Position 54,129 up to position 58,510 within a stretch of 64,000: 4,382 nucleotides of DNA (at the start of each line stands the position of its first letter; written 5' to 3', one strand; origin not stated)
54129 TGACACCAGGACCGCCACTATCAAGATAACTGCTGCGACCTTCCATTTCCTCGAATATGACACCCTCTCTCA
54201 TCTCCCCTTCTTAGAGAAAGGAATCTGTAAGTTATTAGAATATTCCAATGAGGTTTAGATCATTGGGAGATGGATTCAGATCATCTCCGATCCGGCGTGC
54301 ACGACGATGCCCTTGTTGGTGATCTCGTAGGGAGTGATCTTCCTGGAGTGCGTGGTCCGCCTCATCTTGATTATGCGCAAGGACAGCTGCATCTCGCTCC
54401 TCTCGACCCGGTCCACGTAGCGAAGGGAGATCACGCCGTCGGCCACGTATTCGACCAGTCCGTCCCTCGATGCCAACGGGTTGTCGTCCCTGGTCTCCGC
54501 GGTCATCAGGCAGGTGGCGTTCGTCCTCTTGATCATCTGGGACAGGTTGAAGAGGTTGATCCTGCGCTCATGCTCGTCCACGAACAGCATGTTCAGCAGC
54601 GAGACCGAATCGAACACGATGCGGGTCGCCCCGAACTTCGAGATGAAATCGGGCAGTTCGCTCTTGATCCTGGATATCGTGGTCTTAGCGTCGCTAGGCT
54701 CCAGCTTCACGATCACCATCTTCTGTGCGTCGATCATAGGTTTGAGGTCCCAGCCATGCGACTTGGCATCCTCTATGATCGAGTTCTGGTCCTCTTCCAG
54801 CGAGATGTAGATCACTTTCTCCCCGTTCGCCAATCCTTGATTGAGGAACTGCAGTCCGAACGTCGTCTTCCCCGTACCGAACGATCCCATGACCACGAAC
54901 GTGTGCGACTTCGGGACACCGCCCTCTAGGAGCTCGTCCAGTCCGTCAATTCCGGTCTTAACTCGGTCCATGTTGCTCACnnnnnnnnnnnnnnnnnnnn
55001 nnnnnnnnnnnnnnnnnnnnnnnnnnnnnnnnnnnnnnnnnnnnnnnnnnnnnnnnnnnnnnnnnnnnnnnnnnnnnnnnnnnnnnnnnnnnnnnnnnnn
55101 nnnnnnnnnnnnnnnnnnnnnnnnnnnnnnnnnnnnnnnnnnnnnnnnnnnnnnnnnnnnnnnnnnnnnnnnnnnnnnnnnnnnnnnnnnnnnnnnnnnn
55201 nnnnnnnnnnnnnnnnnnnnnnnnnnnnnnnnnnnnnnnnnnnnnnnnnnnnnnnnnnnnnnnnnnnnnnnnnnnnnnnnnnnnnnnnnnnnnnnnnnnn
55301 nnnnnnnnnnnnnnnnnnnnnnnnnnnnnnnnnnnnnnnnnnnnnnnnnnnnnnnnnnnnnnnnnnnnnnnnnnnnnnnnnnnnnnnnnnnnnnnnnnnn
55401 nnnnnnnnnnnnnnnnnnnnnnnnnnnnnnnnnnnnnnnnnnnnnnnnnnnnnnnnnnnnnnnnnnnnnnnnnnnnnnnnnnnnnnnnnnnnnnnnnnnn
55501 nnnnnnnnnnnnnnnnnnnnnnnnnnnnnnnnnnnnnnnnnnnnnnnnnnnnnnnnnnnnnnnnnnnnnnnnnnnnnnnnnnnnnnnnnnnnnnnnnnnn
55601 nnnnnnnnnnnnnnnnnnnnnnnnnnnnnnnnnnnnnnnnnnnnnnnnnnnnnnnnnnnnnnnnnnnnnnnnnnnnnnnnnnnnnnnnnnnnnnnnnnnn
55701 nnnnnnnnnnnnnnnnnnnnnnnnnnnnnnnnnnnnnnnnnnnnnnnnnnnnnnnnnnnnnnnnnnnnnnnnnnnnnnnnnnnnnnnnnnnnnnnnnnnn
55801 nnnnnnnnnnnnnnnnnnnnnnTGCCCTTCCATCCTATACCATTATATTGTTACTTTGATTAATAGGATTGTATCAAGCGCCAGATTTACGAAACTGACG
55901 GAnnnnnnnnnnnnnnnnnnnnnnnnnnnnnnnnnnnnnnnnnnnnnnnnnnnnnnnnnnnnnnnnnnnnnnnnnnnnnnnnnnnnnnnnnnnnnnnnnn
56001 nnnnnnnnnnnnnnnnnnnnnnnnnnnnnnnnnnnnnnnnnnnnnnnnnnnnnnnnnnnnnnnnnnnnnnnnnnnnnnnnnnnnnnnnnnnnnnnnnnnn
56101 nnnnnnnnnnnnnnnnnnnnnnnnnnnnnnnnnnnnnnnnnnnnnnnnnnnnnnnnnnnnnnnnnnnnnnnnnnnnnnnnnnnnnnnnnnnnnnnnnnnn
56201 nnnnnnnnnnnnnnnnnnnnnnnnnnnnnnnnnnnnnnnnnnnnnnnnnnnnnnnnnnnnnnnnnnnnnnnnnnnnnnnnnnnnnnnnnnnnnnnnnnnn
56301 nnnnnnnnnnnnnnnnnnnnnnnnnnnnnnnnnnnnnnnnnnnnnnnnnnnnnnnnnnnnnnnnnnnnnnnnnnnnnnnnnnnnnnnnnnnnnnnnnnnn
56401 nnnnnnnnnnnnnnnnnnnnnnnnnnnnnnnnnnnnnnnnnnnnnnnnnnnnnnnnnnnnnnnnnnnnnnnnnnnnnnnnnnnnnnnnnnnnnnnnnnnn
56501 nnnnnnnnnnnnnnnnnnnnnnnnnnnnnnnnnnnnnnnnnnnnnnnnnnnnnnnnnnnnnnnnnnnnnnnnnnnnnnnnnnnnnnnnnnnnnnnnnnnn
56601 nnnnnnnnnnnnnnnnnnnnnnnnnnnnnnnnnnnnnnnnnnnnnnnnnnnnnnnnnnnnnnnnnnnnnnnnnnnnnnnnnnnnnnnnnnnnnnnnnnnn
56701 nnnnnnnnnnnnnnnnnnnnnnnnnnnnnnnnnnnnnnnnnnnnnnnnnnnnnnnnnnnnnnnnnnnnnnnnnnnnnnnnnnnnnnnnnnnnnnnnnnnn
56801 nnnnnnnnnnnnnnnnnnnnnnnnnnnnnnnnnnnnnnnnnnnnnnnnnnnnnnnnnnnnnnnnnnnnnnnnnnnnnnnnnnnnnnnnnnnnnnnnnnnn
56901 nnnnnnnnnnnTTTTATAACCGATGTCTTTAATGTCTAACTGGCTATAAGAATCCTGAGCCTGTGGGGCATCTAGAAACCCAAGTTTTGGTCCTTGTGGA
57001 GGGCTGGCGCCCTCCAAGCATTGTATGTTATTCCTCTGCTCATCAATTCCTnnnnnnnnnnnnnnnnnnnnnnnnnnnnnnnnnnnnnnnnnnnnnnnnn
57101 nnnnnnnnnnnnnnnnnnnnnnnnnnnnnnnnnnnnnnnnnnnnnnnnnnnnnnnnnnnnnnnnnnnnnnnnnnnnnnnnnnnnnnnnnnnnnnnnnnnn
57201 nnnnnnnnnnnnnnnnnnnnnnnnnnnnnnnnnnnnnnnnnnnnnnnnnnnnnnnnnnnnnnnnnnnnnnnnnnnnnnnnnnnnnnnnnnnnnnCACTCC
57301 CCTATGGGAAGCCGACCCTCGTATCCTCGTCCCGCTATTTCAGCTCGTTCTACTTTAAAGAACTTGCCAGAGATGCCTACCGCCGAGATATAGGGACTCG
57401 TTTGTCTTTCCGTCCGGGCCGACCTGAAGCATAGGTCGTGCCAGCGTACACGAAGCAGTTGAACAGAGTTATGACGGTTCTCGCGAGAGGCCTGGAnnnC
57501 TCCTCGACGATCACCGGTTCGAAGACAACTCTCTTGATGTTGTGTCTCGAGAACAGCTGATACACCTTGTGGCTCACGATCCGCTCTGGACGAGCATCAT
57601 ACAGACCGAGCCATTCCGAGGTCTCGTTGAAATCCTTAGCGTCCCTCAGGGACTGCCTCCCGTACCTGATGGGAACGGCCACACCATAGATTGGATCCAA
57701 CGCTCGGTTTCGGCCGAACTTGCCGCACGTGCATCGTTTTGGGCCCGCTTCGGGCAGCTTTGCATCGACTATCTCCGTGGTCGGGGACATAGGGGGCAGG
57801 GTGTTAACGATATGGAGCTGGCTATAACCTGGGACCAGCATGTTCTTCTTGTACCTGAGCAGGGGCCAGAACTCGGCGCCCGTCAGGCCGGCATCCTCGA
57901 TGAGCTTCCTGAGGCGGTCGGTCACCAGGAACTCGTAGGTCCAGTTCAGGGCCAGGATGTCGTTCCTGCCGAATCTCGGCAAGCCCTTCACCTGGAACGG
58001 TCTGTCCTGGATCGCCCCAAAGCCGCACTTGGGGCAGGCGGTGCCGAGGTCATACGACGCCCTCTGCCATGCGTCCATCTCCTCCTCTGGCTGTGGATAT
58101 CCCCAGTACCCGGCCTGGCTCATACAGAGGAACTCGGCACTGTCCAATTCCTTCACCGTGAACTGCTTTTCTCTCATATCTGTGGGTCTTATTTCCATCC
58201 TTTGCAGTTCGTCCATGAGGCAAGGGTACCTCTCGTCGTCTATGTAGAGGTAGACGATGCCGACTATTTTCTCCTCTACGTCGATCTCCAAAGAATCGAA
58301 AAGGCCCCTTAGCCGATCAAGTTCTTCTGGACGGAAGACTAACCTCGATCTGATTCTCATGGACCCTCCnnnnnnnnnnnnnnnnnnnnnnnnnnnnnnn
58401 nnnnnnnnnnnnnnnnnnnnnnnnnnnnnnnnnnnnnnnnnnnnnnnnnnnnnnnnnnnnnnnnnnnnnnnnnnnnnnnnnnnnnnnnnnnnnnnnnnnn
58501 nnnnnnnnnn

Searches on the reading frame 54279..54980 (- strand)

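Call 71: search_protein_families(library=ncbifam, proteins=[window:54279-54980:-], max_evalue=0.00001)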
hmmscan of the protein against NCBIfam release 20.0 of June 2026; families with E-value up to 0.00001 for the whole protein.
window:54279-54980:- (234 aa): 13 families
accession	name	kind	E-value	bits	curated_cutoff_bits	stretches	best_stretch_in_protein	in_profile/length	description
TIGR03880.1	KaiC_arch_3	hypoth_equivalog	7.3e-84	280.8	249.45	1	10-232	1-222/224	KaiC domain-containing protein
NF006799.0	PRK09302.1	equivalog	1e-49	169.5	408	1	3-227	9-238/515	circadian clock protein KaiC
TIGR03877.1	thermo_KaiC_1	hypoth_equivalog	4e-35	121.4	307.25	1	4-229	1-234/238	KaiC domain-containing protein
TIGR03881.1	KaiC_arch_4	hypoth_equivalog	8e-35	120.6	247.8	1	6-228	2-229/231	KaiC domain-containing protein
TIGR02655.1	circ_KaiC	equivalog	2e-34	119.1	546.25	1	6-228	2-229/484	circadian clock protein KaiC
NF052589.1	ArlH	equivalog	5.2e-12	46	215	1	11-228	6-224/229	archaellum protein ArlH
NF004723.0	PRK06067.1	subfamily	2.5e-11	43.6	194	1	6-161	15-171/243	flagellar accessory protein FlaH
TIGR02237.1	recomb_radB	equivalog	7.8e-09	35.7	172.4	1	14-225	1-209/210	DNA repair and recombination protein RadB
TIGR03878.1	thermo_KaiC_2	hypoth_equivalog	1.2e-08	34.6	232.2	1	20-226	31-252/259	KaiC domain-containing protein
NF006320.0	PRK08533.1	equivalog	1.5e-08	34.5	215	1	6-161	5-160/230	flagellar accessory protein FlaH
TIGR00416.1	sms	equivalog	1.7e-07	30.4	403.05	1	2-74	71-143/454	DNA repair protein RadA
NF003301.0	PRK04301.1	equivalog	3.4e-06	26.4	259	1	3-83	79-167/316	DNA repair and recombination protein RadA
TIGR03600.1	phage_DnaB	exception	6.7e-06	25.3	498.65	0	7-68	177-238/421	phage replicative helicase, DnaB family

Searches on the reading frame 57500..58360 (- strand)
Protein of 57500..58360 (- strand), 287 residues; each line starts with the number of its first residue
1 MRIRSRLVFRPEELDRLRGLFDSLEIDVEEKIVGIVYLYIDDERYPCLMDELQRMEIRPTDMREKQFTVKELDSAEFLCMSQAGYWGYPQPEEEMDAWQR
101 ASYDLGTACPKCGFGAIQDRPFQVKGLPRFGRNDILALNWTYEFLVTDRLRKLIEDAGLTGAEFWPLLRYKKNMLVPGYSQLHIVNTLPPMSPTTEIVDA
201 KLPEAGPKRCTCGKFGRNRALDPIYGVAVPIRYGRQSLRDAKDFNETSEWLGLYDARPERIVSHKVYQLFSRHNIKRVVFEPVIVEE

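Call 3: search_protein_families(library=pfam, proteins=[window:57500-58360:-], max_evalue=1)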
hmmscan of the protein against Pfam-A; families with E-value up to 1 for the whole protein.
window:57500-58360:- (287 aa): 1 family
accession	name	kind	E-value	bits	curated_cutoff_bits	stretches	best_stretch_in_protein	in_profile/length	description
PF07791.16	Imm11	-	0.13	12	22.1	0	140-176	64-104/194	Immunity protein family (Imm11)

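Call 4: search_protein_families(library=ncbifam, proteins=[window:57500-58360:-], max_evalue=1)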
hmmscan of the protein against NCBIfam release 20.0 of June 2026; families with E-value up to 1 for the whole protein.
window:57500-58360:- (287 aa): 0 families

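Call 15: find_homologous_proteins(query=window:57500-58360:-, max_evalue=0.001)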
Query window:57500-58360:- (287 aa): 37 proteins with E <= 0.001 among 852 candidates.
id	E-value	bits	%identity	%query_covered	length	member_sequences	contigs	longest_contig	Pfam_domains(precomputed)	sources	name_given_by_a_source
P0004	4.6e-196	668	100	100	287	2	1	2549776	-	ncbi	-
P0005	1.9e-160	551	82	100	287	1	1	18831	-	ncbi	-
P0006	1.6e-154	531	80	100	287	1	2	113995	-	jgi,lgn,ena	-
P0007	8.0e-149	513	75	100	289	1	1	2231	-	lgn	-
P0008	1.8e-147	508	76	100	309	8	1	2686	-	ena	-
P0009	7.7e-146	503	76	100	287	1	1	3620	-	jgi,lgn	-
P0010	3.6e-144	497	75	100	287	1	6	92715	-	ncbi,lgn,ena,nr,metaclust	ncbi:MAG: hypothetical protein A3K60_01380 [Euryarchaeota archaeon RBG_19FT_COMBO_56_21]|nr:MAG: hyp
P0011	6.4e-120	418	63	100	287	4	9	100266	-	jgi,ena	jgi:hypothetical protein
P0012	3.2e-109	383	73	79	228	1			-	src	-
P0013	3.8e-106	372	65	87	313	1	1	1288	-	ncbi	-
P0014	6.3e-78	280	53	87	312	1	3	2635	-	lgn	-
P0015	8.2e-77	276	48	95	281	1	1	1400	-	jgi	-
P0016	7.4e-71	257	46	100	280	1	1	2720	-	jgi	-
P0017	1.1e-69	253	49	90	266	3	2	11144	-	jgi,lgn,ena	-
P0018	1.4e-69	252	48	99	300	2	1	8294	-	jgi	-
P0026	1.4e-59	220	42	100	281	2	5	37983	PF07791.17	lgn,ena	-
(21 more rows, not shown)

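Call 17: find_encoding_contigs(protein=P0004, flank=10000, max_places=6)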
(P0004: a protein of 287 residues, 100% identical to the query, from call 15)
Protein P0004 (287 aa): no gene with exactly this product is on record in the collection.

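Call 18: find_encoding_contigs(protein=P0005, flank=10000, max_places=4)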
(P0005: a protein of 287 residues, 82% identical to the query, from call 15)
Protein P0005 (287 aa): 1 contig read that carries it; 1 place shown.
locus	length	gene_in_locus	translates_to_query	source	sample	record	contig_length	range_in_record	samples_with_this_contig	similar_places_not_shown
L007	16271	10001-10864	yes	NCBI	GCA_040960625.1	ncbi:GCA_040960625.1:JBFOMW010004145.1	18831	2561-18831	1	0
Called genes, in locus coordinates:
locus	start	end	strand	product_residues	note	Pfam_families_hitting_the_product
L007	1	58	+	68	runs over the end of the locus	-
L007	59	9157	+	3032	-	PF05593:RHS_repeat (weak), PF25023:TEN_YD-shell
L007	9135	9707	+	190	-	-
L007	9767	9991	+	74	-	-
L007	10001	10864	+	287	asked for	-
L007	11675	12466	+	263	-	PF24838:8xMP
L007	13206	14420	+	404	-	-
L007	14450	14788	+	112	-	-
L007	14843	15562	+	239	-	-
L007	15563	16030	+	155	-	-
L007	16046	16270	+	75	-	?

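Call 50: search_protein_families(library=pfam, alignment_id=A5, max_evalue=1)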
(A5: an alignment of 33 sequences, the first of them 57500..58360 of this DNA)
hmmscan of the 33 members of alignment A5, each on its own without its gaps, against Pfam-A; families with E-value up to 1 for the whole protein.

A. member 1, window:57500-58360:- (287 aa): 1 family
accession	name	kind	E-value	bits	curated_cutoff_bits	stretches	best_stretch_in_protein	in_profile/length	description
PF07791.16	Imm11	-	0.13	12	22.1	0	140-176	64-104/194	Immunity protein family (Imm11)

B. families by the number of members that match (of 33 scanned): 17 families
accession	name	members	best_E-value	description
PF07791.16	Imm11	23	6e-07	Immunity protein family (Imm11)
PF09723.15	Zn_ribbon_8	3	0.13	Zinc ribbon domain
PF07282.18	Cas12f1-like_TNB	2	0.0064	Cas12f1-like, TNB domain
PF25296.1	Decapeptide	1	0.0028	Decapeptide repeat region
PF00253.27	Ribosomal_S14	1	0.039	Ribosomal protein S14p/S29e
PF18423.6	zf_CopZ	1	0.053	Zinc binding domain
PF21580.3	SelB_WHD3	1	0.064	Elongation factor SelB, third winged-helix domain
PF04423.19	Rad50_zn_hook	1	0.097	Rad50 zinc hook motif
PF15593.11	Imm42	1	0.13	Immunity protein 42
PF14447.12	Prok-RING_4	1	0.14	Prokaryotic RING finger family 4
PF13248.11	Zn_ribbon_3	1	0.18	zinc-ribbon domain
PF18608.7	XAF1_C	1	0.21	XIAP-associated factor 1 C-terminal domain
PF12728.13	HTH_17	1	0.21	Helix-turn-helix domain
PF00496.27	SBP_bac_5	1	0.22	Bacterial extracellular solute-binding proteins, family 5 Middle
PF08053.16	Tna_leader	1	0.23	Tryptophanase operon leader peptide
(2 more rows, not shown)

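Call 72: find_related_loci(query=A5, collection=genome_contigs, flank=3000)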
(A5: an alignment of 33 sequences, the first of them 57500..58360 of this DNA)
Query A5 (287 aa) in genome_contigs; peptide patterns used: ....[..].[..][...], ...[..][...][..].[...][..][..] (x = any residue, [..] = any of these).
40 stretches matched a pattern; 4 encode a relative of the query (tblastn E <= 1e-3); 4 distinct loci.
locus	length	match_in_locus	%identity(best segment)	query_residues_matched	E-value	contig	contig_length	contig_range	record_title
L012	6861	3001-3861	75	1-287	2e-148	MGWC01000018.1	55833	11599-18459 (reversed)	MAG: Euryarchaeota archaeon RBG_19FT_COMBO_56_21 rbg_19ft_combo_scaffold_17, whole genome shotgun sequence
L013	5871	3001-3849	39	1-287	2e-58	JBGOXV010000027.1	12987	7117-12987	MAG: Thermoplasmata archaeon isolate OBJ_0618_130150_59 k141_3955724_length_12987_cov_10.3633, whole genome shotgun sequ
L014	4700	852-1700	46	1-287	3e-75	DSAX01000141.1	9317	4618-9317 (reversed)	MAG TPA_asm: Methanobacteriota archaeon isolate SpSt-1159 Ga0129302_1004382, whole genome shotgun sequence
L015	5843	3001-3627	28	61-283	4e-20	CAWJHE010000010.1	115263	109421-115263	MAG: uncultured Chloroflexia bacterium isolate MFD04716.bin.2.168 genome assembly, contig: contig_30337, whole genome sh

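Call 93: search_protein_families(library=ncbifam, proteins=[window:57500-58360:-], max_evalue=1)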
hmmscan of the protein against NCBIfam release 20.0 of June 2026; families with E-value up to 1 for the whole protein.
window:57500-58360:- (287 aa): 0 families

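Call 109: predict_structure(alignment_id=A5)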
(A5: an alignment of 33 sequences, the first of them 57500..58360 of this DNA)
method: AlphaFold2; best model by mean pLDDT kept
length: 287 residues; sequences in the alignment: 33
mean_pLDDT: 92.2   pTM: 0.88
mean pLDDT of the five models: 92.2, 88.4, 88.3, 88.3, 87.4
residues with pLDDT >= 90: 219; 70-90: 60; 50-70: 8; < 50: 0
segments of 3 or more residues with pLDDT < 50: none
pLDDT, mean of each block of 10 residues (from residue 1): 95 92 93 92 96 95 96 98 89 81 92 91 89 88 94 98 96 92 97 92 62 89 92 97 97 90 98 96 97
secondary structure, 60 per line:
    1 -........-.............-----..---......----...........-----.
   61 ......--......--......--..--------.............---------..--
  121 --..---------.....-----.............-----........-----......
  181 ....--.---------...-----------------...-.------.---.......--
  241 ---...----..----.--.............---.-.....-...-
elements in order: E2-9 H11-23 E34-39 H44-54 E60-66 H69-74 E77-82 H95-102 E134-138 E144-147 H148-156 E162-169 E175-184 E197-199 E217-219 E232-234 H235-238 E244-246 E260-263 H264-272 E278-282 E284-286

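Call 112: fold_search(model_id=the predicted structure, library=pdb)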
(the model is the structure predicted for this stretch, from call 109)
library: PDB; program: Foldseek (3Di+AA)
matches with E <= 10: 807; with E <= 0.001: 1
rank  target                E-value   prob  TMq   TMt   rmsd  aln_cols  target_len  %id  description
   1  6a4c_MODEL_1_A        1.6e-05  1.00  0.36  0.46   8.9       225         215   15  Solution structure of MXAN_0049 (released 2019-06-19)
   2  1hwu_E                9.7e-02  0.99  0.19  0.50   3.6        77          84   13  STRUCTURE OF PII PROTEIN FROM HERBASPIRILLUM SEROPEDICAE (released 2003-06-17)
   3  6v39_f                1.4e-01  0.57  0.15  0.31   6.1        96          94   14  Cryo-EM structure of the Acinetobacter baumannii Ribosome: 70S with P-site tRNA (released 2020-02-05)
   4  2gff_A                1.5e-01  0.92  0.19  0.44   4.0        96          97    9  Crystal Structure of Yersinia pestis LsrG (released 2007-04-03)
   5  6lpi_F                1.6e-01  0.92  0.17  0.42   4.7        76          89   18  Crystal Structure of AHAS holo-enzyme (released 2020-11-18)
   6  1ul3_A                1.9e-01  0.97  0.18  0.45   3.7        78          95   12  Crystal Structure of PII from Synechocystis sp. PCC 6803 (released 2003-12-16)
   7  4co4_B                2.0e-01  0.96  0.18  0.45   3.7        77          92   17  Structure of PII signaling protein GlnZ from Azospirillum brasilense in complex with adenosine triphosphate (released 2014-05-28)
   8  3j9w_AF               2.0e-01  0.63  0.15  0.35   6.6        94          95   16  Cryo-EM structure of the Bacillus subtilis MifM-stalled ribosome complex (released 2015-04-29)
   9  4co4_A                2.1e-01  0.96  0.18  0.46   3.7        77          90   16  Structure of PII signaling protein GlnZ from Azospirillum brasilense in complex with adenosine triphosphate (released 2014-05-28)
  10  4cny                  2.3e-01  0.91  0.18  0.44   4.8        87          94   14  Structure of PII signaling protein GlnZ from Azospirillum brasilense (released 2014-05-28)
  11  2l48_MODEL_1_A        2.3e-01  0.90  0.16  0.43   4.2        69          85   17  Solution structure of the PlyG cell wall binding domain (released 2011-10-12)
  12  4p2x_A                2.3e-01  0.18  0.16  0.24  16.9       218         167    9  Swapped Dimer of Mycobacterial Adenylyl cyclase Rv1625c: Form 2 (released 2014-09-17)
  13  5ypp_A                2.5e-01  0.84  0.17  0.40   5.1        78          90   18  Crystal structure of IlvN.Val-1a (released 2018-09-19)
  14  4ed5_B                2.5e-01  0.16  0.16  0.23  12.4       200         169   12  Crystal structure of the two N-terminal RRM domains of HuR complexed with RNA (released 2012-05-23)
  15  3r7p_A                2.5e-01  0.12  0.14  0.14  20.9       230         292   13  The crystal structure of I-LtrI (released 2011-07-20)
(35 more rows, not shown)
